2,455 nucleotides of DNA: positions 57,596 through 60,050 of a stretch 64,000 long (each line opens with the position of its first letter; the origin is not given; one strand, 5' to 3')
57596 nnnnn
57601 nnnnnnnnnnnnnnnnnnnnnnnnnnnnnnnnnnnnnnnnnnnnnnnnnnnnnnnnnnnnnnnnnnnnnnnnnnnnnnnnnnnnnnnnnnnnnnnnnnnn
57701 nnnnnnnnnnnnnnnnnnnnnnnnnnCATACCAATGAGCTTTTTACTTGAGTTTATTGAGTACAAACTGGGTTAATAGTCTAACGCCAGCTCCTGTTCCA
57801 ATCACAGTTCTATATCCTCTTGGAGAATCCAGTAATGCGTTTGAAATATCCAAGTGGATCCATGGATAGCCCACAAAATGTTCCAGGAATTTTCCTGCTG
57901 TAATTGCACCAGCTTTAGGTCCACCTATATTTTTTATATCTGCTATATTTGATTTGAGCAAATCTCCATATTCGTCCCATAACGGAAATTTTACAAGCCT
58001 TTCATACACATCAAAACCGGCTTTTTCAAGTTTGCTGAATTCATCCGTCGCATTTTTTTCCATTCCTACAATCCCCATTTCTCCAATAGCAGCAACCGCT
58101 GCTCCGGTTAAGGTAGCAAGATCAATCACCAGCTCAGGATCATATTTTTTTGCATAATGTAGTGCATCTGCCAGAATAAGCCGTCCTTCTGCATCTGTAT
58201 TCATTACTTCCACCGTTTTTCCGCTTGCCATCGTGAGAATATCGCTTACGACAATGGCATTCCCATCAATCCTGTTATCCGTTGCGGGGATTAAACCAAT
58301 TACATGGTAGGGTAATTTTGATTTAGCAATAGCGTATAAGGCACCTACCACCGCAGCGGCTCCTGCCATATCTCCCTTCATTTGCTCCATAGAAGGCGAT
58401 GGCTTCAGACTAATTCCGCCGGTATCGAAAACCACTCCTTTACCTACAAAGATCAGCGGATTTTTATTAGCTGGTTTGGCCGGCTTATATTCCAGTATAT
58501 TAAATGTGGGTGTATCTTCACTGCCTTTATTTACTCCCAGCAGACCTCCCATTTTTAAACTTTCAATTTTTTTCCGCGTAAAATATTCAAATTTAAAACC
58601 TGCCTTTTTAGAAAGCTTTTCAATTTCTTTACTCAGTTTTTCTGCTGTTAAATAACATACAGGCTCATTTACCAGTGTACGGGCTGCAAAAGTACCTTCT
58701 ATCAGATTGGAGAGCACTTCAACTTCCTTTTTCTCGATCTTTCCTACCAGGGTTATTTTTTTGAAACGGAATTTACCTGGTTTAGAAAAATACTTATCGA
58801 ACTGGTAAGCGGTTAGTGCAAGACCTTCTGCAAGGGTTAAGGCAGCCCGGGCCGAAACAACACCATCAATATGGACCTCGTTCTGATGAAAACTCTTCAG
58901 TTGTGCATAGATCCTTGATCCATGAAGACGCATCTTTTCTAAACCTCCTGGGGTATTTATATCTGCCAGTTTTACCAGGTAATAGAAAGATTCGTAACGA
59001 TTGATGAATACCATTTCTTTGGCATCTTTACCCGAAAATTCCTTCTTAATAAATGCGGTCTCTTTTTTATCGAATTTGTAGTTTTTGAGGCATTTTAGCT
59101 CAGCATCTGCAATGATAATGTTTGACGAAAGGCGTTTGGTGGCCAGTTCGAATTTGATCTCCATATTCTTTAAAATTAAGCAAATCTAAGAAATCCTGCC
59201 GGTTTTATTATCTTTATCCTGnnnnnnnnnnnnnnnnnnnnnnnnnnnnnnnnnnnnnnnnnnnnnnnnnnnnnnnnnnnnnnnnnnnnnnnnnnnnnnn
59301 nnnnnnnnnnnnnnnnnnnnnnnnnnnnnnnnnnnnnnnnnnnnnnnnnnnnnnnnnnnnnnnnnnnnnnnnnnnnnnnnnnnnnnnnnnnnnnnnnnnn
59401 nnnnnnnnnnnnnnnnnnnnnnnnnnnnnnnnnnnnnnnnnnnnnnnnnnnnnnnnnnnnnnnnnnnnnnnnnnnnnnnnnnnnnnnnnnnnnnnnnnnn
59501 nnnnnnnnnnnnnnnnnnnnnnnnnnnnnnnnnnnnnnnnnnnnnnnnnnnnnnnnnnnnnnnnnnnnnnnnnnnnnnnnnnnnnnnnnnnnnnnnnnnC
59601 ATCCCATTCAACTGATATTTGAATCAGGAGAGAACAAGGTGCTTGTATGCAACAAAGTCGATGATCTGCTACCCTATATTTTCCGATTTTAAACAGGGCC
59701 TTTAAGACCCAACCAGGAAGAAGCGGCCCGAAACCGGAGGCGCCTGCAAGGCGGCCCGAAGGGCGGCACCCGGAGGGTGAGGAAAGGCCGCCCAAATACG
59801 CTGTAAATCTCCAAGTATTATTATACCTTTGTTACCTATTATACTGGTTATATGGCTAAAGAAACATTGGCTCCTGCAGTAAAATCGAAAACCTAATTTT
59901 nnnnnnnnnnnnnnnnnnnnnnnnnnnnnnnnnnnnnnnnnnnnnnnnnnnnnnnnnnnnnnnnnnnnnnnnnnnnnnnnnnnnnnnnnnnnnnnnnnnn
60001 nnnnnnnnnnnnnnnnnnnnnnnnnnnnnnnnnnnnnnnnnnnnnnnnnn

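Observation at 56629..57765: pdxA reading frame interrupted by one in-frame TAA in an otherwise intact, conserved gene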

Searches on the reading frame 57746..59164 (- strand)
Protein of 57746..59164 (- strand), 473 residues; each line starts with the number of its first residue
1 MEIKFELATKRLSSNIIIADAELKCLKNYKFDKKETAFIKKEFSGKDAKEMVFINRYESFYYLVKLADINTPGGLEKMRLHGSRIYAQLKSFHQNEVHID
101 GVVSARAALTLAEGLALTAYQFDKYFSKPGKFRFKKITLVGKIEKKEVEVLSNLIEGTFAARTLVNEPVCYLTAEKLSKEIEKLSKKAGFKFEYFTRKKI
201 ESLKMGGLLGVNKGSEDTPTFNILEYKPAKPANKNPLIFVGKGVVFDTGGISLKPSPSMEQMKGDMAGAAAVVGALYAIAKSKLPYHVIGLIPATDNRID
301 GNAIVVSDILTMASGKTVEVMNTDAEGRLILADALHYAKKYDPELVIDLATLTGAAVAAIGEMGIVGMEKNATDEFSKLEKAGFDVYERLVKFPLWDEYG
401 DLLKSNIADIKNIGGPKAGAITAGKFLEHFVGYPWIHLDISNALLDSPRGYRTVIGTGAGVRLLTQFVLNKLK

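Call 9: find_encoding_contigs(protein=window:57746-59164:-, flank=6000, max_places=10)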
Protein window:57746-59164:- (473 aa): no gene with exactly this product is on record in the collection.

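Call 56: list_cluster_members(proteins=[P0121, window:57175-57726:-, window:57175-57729:-, window:57746-59164:-, window:59933-60877:+, window:60903-62144:+])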
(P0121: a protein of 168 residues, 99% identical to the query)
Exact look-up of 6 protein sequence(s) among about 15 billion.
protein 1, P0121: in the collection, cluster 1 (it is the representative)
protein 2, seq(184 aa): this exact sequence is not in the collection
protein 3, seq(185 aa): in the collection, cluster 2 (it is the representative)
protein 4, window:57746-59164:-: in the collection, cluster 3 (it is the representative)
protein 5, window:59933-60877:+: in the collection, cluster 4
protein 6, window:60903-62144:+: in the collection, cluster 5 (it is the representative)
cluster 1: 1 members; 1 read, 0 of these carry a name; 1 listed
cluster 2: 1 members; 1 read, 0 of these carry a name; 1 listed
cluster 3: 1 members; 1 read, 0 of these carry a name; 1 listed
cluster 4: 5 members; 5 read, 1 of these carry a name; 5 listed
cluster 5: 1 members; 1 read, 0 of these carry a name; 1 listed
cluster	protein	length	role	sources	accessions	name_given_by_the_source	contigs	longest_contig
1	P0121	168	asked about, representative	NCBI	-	-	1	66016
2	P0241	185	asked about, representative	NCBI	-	-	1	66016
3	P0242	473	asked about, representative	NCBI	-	-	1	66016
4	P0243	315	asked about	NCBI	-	-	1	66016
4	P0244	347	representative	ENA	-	-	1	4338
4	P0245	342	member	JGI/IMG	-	pyruvate dehydrogenase E1 component alpha subunit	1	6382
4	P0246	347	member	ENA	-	-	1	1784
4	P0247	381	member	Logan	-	-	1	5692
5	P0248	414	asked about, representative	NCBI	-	-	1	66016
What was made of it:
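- The sequence comes from a single 66-kb contig seen once (call 56).
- Tried and rejected: The exact-sequence cluster look-up showed the pieces exist once, on one NCBI contig of 66,016 bp (call 56).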

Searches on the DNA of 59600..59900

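Call 34: search_rna_families(source=window, start=59600, end=59900, threshold=evalue, max_evalue=1)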
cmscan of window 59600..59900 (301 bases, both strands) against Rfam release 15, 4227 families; matches with E-value up to 1: 1.
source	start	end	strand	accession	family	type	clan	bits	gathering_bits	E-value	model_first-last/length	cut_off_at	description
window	59675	59716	+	RF01844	SmY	Gene; snRNA; splicing;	-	15.4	39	0.42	1-80/80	no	SmY spliceosomal RNA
